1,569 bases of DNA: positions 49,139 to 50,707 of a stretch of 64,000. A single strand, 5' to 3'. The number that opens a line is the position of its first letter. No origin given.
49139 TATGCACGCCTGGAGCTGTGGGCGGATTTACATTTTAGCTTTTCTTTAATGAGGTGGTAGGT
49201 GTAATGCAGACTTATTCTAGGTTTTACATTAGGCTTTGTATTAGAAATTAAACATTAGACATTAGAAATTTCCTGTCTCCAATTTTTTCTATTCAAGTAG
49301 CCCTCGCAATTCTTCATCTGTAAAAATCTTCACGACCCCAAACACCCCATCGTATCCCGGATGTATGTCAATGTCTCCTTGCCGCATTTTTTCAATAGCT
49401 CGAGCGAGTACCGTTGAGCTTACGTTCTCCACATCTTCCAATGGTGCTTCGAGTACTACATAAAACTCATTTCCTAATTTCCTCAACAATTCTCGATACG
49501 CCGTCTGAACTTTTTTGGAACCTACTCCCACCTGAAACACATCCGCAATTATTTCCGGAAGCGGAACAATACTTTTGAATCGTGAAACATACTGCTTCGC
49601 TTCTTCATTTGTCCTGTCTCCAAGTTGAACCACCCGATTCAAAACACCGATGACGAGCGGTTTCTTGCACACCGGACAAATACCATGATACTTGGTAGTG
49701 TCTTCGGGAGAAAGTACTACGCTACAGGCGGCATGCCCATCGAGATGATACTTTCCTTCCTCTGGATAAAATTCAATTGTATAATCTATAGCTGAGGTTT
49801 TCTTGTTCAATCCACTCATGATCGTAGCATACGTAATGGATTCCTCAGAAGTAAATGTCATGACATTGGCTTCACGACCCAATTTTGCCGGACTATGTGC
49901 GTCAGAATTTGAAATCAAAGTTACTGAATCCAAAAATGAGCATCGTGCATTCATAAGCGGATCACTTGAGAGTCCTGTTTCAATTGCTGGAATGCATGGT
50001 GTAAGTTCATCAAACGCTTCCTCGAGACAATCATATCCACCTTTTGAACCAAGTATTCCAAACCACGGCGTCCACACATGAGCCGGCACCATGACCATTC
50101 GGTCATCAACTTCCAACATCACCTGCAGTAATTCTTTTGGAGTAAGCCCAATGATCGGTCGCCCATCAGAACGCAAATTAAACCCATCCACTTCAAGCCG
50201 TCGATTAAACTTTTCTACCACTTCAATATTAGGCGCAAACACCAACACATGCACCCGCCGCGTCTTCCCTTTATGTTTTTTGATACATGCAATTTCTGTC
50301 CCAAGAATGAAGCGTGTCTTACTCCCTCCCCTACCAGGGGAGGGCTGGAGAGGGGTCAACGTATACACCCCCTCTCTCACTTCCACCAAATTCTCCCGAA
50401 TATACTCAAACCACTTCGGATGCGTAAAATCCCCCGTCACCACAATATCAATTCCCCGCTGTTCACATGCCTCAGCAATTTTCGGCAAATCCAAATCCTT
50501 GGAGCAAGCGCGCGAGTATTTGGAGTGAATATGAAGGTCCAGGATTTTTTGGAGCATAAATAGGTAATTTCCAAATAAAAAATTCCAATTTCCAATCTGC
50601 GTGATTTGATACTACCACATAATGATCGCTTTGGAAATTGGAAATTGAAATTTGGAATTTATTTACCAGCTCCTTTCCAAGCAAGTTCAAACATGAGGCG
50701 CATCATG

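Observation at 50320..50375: GC-rich palindromic mini-element apparently inserted in-frame inside the PHP-domain gene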

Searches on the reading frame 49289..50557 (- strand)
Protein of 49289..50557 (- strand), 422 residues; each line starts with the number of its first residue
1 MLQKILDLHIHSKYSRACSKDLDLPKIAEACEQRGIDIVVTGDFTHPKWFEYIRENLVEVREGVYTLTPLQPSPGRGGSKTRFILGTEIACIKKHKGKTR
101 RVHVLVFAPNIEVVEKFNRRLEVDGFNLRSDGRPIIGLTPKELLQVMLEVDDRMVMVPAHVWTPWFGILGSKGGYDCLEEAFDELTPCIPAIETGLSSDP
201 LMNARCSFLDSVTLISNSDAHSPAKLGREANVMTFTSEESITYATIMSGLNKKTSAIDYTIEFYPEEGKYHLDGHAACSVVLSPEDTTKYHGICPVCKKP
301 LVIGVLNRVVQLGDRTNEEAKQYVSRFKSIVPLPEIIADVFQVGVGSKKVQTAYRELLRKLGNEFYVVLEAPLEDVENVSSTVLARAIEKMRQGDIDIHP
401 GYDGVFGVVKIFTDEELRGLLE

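Call 8: search_protein_families(library=pfam, proteins=[window:49289-50557:-], max_evalue=0.01)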
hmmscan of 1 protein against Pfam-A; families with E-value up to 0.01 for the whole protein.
window:49289-50557:- (422 aa): 0 families

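Call 9: search_protein_families(library=ncbifam, proteins=[window:49289-50557:-], max_evalue=0.01)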
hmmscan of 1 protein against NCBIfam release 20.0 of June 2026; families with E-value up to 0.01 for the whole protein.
window:49289-50557:- (422 aa): 1 family
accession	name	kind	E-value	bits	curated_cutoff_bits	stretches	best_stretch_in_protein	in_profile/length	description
TIGR00375.1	TIGR00375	hypoth_equivalog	1.4e-50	172.8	326.6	1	7-407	3-372/374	TIGR00375 family protein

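Call 10: search_solved_structures(query=window:49289-50557:-, show_alignments=2)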
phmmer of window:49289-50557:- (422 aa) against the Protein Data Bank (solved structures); distinct sequences matched with E-value up to 0.001: 3.
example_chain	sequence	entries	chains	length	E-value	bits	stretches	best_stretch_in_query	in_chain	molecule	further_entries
5zb8_A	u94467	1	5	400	4e-49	170.8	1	7-415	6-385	PfuEndoQ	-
7k31_A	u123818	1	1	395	1.9e-48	168.6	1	7-415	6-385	Endonuclease Q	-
7k30_A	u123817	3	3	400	2e-48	168.5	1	7-415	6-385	Endonuclease Q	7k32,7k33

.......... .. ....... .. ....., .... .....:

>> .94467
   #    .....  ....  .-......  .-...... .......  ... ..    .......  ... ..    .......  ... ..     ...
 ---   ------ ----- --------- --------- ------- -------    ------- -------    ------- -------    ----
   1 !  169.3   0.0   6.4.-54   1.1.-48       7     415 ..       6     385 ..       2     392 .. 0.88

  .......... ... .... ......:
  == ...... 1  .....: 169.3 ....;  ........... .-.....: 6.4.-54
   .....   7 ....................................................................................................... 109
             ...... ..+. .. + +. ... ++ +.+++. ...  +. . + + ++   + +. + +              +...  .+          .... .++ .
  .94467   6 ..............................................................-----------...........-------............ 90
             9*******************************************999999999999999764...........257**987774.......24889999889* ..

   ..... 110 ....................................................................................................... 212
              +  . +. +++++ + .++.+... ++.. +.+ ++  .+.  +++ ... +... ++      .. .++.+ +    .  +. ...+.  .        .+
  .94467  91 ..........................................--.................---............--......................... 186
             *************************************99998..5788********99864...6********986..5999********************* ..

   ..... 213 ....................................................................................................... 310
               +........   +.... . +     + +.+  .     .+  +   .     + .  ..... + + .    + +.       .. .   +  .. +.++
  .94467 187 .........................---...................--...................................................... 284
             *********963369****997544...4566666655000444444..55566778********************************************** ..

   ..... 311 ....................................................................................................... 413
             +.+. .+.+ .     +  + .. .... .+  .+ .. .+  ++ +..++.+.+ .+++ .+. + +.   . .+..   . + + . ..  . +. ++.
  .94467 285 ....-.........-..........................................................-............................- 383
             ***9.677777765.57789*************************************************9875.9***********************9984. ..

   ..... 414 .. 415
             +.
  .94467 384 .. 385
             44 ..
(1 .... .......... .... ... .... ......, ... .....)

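Call 11: find_homologous_proteins(query=window:49289-50557:-, max_evalue=1e-20)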
Query window:49289-50557:- (422 aa): 8000 proteins with E <= 1e-20 among 8000 candidates; the best 120 are listed.
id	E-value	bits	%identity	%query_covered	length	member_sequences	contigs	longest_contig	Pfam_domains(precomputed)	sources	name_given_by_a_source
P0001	8.2e-285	962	100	100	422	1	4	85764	PF27218.1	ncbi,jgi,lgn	-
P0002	1.4e-183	629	66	99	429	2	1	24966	PF27218.1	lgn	-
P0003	3.8e-180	617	65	99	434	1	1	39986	PF27218.1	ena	-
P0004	2.0e-179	615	65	98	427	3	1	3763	PF27218.1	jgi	jgi:uncharacterized protein (TIGR00375 family)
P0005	5.3e-179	614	64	99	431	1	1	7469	PF27218.1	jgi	-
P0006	5.7e-179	613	64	99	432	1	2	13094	PF27218.1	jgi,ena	-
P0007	1.7e-178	612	64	99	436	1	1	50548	PF27218.1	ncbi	ncbi:MAG: endonuclease Q family protein [Candidatus Magasanikbacteria bacterium]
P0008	4.7e-177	607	64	99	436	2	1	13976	PF27218.1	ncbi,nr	ncbi:endonuclease Q family protein [Patescibacteria group bacterium]|nr:endonuclease Q family protei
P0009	6.2e-177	607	64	99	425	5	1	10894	PF27218.1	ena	-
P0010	2.2e-176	605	63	100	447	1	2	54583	PF27218.1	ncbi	ncbi:MAG: endonuclease Q family protein [Candidatus Magasanikiibacteriota bacterium]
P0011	3.0e-176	604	64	99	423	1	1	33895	PF27218.1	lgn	-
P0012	4.5e-176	604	65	98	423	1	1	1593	PF27218.1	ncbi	-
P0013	6.3e-176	603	63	100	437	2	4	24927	PF27218.1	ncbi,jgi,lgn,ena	-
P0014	9.2e-176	603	65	99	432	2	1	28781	PF27218.1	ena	-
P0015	2.9e-175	601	62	100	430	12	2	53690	PF27218.1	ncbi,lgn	-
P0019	3.1e-174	598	65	97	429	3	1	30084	PF27218.1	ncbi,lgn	-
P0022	9.9e-174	596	62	98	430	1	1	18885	PF27218.1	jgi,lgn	jgi:uncharacterized protein (TIGR00375 family)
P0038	1.7e-172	592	64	97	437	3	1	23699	PF27218.1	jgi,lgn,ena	-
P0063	1.3e-170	586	62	99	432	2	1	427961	PF27218.1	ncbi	-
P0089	1.1e-168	580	61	99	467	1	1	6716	PF27218.1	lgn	-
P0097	3.7e-168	578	63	97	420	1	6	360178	PF27218.1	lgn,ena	-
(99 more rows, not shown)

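Call 15: find_related_loci(query=A1, collection=genome_contigs, flank=10000)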
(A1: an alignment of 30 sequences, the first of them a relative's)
Query A1 (422 aa) in genome_contigs; peptide patterns used: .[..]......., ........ (x = any residue, [..] = any of these).
600 stretches matched a pattern (row limit reached: there are more); 589 encode a relative of the query (tblastn E <= 1e-3); the best 80 are kept; 80 distinct loci.
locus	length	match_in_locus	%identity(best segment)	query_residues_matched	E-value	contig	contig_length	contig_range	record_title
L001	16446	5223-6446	63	1-413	1e-178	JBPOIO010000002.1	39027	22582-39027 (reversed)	MAG: Candidatus Magasanikiibacteriota bacterium isolate MAG_292 c_000000559121, whole genome shotgun sequence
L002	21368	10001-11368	59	1-422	3e-177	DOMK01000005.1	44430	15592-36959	MAG TPA_asm: Candidatus Magasanikbacteria bacterium isolate UBA11710 contig_205, whole genome shotgun sequence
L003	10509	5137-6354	62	1-411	1e-172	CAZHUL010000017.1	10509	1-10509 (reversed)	MAG TPA_asm: uncultured Gammaproteobacteria bacterium isolate SRP062349_co1_298 genome assembly, contig: NODE_1339_lengt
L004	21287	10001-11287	59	2-414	6e-170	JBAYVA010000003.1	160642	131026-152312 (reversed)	MAG: Candidatus Magasanikiibacteriota bacterium isolate SO_2016_LW3_49 scaffold00122_LW162_2016, whole genome shotgun se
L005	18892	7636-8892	59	1-420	4e-169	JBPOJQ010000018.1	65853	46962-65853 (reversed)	MAG: Candidatus Magasanikiibacteriota bacterium isolate MAG_812 c_000000621901, whole genome shotgun sequence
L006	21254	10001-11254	58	1-420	7e-167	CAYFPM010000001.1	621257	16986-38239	MAG TPA_asm: uncultured Gammaproteobacteria bacterium isolate ERP019367_co2_132 genome assembly, contig: NODE_4_length_6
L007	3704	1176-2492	56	1-417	9e-168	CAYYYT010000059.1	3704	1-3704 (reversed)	MAG TPA_asm: uncultured Candidatus Saccharibacteria bacterium isolate SRP135725_co3_71 genome assembly, contig: NODE_416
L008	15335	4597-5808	58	1-409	2e-157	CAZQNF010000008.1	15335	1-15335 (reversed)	MAG TPA_asm: uncultured Gammaproteobacteria bacterium isolate SRP296810_co1_173 genome assembly, contig: NODE_4183_lengt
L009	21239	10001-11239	56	1-417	5e-153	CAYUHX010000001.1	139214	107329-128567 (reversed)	MAG TPA_asm: uncultured Gammaproteobacteria bacterium isolate SRP298887_co1_139 genome assembly, contig: NODE_38_length_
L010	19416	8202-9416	55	1-411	7e-146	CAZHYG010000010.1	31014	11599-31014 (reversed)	MAG TPA_asm: uncultured Gammaproteobacteria bacterium isolate SRP135725_co1_18 genome assembly, contig: NODE_1622_length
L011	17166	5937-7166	52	1-416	2e-139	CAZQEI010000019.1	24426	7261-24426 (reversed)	MAG TPA_asm: uncultured Gammaproteobacteria bacterium isolate SRP272421_co2_478 genome assembly, contig: NODE_5318_lengt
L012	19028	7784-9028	50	2-416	1e-132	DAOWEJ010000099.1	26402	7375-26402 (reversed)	MAG TPA_asm: Deltaproteobacteria bacterium isolate CSMAG_1936 CSMAG_1936_k141_4217334_length_26402_cov_20.7579, whole ge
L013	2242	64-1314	48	5-420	9e-140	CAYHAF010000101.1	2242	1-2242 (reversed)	MAG TPA_asm: uncultured Candidatus Saccharibacteria bacterium isolate ERP119294_co1_87 genome assembly, contig: NODE_104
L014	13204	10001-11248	49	5-418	3e-131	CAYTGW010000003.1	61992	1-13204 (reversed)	MAG TPA_asm: uncultured Desulfocicer sp. isolate binchicken_co232_164 genome assembly, contig: NODE_742_length_61992_cov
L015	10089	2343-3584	47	1-413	6e-129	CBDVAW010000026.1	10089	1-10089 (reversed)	MAG TPA_asm: uncultured bacterium isolate SRR21487742_binner13_Refined_44 genome assembly, contig: ERZ26661670.3585, who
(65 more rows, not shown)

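Call 26: find_encoding_contigs(protein=P0002, flank=10000, max_places=1)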
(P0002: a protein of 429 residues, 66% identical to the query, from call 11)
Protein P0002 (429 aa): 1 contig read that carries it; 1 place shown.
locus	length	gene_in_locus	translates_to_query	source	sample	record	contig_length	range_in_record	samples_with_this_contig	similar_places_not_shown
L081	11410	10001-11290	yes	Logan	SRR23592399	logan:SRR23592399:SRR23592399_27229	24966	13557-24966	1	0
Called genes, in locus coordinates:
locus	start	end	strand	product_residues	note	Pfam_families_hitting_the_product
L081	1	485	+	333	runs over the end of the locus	PF01933:CofD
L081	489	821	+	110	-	PF00583:Acetyltransf_1, PF13302:Acetyltransf_3 (weak), PF13673:Acetyltransf_10, PF13508:Acetyltransf_7, PF14542:Acetyltransf_CG (weak), PF08445:FR47 (weak)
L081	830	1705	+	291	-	PF10672:Methyltrans_SAM, PF03602:Cons_hypoth95 (weak)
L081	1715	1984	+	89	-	PF07566:DUF1543 (weak)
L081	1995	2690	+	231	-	PF00849:PseudoU_synth_2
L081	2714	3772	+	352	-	PF01757:Acyl_transf_3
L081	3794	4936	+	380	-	PF01071:GARS_A (faint), PF08442:ATP-grasp_2, PF13549:ATP-grasp_5 (weak), PF24948:Citrate_synth_N, PF16114:Citrate_bind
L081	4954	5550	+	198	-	-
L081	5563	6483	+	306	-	PF02629:CoA_binding, PF13380:CoA_binding_2 (weak), PF13607:Succ_CoA_lig, PF00549:Ligase_CoA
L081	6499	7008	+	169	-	PF13420:Acetyltransf_4, PF13302:Acetyltransf_3 (weak), PF00583:Acetyltransf_1, PF13673:Acetyltransf_10, PF13508:Acetyltransf_7, PF08445:FR47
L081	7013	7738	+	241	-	PF00285:Citrate_synt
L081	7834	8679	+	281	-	-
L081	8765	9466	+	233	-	PF08713:DNA_alkylation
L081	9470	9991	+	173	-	-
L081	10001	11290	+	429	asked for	PF27218:MJ0043_C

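Call 27: find_encoding_contigs(protein=P0019, flank=10000, max_places=1)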
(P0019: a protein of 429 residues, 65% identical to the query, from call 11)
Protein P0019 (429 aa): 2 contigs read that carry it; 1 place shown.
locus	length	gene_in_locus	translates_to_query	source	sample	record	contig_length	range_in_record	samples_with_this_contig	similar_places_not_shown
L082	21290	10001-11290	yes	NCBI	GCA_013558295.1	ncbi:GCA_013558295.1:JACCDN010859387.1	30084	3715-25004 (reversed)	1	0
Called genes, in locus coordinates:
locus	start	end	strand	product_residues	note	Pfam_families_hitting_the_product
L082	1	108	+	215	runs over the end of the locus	PF00702:Hydrolase (weak)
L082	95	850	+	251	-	PF00483:NTP_transferase, PF01128:IspD, PF02348:CTP_transf_3, PF12804:NTP_transf_3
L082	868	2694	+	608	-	PF13230:GATase_4 (weak), PF13522:GATase_6, PF13537:GATase_7, PF01380:SIS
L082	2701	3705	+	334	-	PF01933:CofD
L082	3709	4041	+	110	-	PF00583:Acetyltransf_1, PF13673:Acetyltransf_10 (weak), PF13508:Acetyltransf_7, PF08445:FR47 (weak)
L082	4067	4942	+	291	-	PF10672:Methyltrans_SAM, PF03602:Cons_hypoth95 (weak)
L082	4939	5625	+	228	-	PF00849:PseudoU_synth_2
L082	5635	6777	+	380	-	PF01071:GARS_A (faint), PF08442:ATP-grasp_2, PF13549:ATP-grasp_5 (weak), PF24948:Citrate_synth_N, PF16114:Citrate_bind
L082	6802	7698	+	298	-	PF02629:CoA_binding, PF13380:CoA_binding_2 (faint), PF00549:Ligase_CoA, PF13607:Succ_CoA_lig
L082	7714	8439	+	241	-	PF00285:Citrate_synt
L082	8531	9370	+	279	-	-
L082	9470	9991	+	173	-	PF04307:YdjM (weak)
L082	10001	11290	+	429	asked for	PF27218:MJ0043_C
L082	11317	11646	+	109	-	-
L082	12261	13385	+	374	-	PF13439:Glyco_transf_4, PF00534:Glycos_transf_1, PF13692:Glyco_trans_1_4, PF20706:GT4-conflict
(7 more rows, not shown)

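Call 28: find_encoding_contigs(protein=P0038, flank=10000, max_places=1)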
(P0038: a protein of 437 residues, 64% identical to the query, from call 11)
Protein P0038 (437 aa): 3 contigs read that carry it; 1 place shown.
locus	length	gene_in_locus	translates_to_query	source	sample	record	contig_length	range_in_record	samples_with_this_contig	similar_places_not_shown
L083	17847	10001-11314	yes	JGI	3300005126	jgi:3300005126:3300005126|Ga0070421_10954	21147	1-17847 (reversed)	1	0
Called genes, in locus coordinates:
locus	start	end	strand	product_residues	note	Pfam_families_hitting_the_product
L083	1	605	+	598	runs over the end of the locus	-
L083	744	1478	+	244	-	PF01978:TrmB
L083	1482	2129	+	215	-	PF00702:Hydrolase (weak)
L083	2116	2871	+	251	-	PF00483:NTP_transferase, PF01128:IspD, PF02348:CTP_transf_3, PF12804:NTP_transf_3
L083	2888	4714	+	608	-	PF13230:GATase_4 (weak), PF13522:GATase_6, PF13537:GATase_7, PF01380:SIS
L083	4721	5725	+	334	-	PF01933:CofD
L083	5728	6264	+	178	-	PF00583:Acetyltransf_1, PF13508:Acetyltransf_7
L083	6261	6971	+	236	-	PF00849:PseudoU_synth_2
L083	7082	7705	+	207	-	PF13607:Succ_CoA_lig, PF00549:Ligase_CoA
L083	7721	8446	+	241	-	PF00285:Citrate_synt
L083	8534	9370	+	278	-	-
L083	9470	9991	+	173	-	-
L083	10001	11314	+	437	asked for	PF27218:MJ0043_C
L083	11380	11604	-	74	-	-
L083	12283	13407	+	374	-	PF13439:Glyco_transf_4, PF00534:Glycos_transf_1, PF13692:Glyco_trans_1_4, PF20706:GT4-conflict, PF13524:Glyco_trans_1_2 (weak)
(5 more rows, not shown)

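Call 38: predict_structure(alignment_id=A1)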
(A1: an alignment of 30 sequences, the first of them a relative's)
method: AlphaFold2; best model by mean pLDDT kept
length: 422 residues; sequences in the alignment: 30
mean_pLDDT: 88.2   pTM: 0.88
mean pLDDT of the five models: 88.2, 87.2, 86.5, 82.4, 82.2
residues with pLDDT >= 90: 248; 70-90: 146; 50-70: 16; < 50: 12
segments of 3 or more residues with pLDDT < 50: 71-77, 420-422
pLDDT, mean of each block of 10 residues (from residue 1): 94 88 94 96 93 96 91 53 95 87 95 98 89 79 96 95 81 83 89 83 88 88 89 94 95 81 65 90 91 94 84 91 83 92 93 97 95 97 95 86 81 70 43
secondary structure, 60 per line:
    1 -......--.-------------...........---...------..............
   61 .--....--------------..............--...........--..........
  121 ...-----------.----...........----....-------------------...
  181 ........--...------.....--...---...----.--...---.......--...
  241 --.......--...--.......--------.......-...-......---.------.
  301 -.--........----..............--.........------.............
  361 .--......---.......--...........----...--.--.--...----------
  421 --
elements in order: E2-7 H24-34 E38-40 H47-56 E57-61 E64-67 E82-95 E98-108 H111-123 H140-150 E155-158 H178-188 E191-193 H200-204 E213-215 E229-235 H243-249 E257-263 E272-275 E280-282 H284-289 H305-312 H317-326 E327-330 H333-341 H348-361 H364-369 H373-379 H382-392 E397-399 E408-410

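Call 39: find_encoding_contigs(protein=P0014, flank=10000, max_places=1)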
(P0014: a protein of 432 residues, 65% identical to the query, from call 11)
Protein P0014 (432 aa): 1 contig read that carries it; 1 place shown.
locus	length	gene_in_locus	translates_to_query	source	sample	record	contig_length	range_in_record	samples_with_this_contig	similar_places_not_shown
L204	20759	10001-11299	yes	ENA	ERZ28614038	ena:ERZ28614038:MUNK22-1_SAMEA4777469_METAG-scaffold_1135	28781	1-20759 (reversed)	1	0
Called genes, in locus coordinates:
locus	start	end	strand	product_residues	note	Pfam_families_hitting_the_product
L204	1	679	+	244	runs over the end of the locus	PF01978:TrmB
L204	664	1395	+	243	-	PF00702:Hydrolase, PF12710:HAD (weak)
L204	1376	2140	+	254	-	PF01128:IspD, PF00483:NTP_transferase, PF02348:CTP_transf_3, PF12804:NTP_transf_3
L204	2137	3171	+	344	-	PF01855:POR_N, PF17147:PFOR_II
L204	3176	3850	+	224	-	PF02775:TPP_enzyme_C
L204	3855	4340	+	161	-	PF01558:POR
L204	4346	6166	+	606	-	PF13230:GATase_4 (weak), PF13522:GATase_6, PF13537:GATase_7, PF01380:SIS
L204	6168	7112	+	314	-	PF01933:CofD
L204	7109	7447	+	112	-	PF00583:Acetyltransf_1, PF13673:Acetyltransf_10, PF13508:Acetyltransf_7, PF14542:Acetyltransf_CG (weak), PF08445:FR47 (weak)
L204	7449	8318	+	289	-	PF10672:Methyltrans_SAM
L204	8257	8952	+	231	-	PF00849:PseudoU_synth_2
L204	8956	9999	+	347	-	PF01757:Acyl_transf_3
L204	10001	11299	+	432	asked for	PF27218:MJ0043_C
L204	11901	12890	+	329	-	PF13275:S4_2 (weak), PF01479:S4, PF00849:PseudoU_synth_2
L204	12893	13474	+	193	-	PF00625:Guanylate_kin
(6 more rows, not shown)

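Call 40: find_encoding_contigs(protein=P0003, flank=10000, max_places=1)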
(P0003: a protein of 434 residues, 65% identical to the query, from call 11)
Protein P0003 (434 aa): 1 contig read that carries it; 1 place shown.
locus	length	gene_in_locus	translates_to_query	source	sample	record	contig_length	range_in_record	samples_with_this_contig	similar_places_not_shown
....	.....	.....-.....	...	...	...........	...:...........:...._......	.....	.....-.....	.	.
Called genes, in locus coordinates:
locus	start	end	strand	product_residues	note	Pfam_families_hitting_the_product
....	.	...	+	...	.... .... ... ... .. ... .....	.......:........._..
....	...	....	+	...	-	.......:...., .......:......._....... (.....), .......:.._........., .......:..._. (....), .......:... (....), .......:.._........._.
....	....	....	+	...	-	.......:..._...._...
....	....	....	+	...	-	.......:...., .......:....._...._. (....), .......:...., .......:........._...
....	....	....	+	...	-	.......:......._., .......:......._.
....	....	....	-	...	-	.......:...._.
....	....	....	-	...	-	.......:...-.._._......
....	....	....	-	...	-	-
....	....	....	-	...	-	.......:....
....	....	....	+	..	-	-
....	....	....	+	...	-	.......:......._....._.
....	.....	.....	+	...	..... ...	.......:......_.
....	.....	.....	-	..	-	-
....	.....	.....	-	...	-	-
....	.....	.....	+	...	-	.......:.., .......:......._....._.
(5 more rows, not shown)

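Call 41: find_encoding_contigs(protein=P0008, flank=10000, max_places=1)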
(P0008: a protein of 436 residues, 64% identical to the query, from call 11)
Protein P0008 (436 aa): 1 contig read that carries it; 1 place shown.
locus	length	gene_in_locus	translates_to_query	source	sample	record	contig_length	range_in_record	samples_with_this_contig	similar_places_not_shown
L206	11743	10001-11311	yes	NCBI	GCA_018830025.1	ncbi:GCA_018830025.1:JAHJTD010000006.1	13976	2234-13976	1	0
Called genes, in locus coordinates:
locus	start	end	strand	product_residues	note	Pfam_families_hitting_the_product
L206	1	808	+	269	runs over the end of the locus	PF00702:Hydrolase, PF13419:HAD_2 (weak)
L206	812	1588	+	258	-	PF00483:NTP_transferase, PF01128:IspD (weak), PF12804:NTP_transf_3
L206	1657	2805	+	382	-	PF01855:POR_N, PF17147:PFOR_II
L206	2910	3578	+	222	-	PF02775:TPP_enzyme_C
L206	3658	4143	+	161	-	PF01558:POR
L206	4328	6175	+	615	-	PF13230:GATase_4 (weak), PF13522:GATase_6, PF13537:GATase_7, PF01380:SIS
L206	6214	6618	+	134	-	PF13366:PDDEXK_3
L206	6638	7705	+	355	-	PF00224:PK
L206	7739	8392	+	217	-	PF00702:Hydrolase, PF13419:HAD_2, PF13242:Hydrolase_like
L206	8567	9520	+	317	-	PF01933:CofD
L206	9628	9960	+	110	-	PF00583:Acetyltransf_1, PF13420:Acetyltransf_4 (weak), PF13673:Acetyltransf_10, PF13508:Acetyltransf_7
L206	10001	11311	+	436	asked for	PF27218:MJ0043_C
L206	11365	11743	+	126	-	PF05635:23S_rRNA_IVP, PF22296:bAvd (weak)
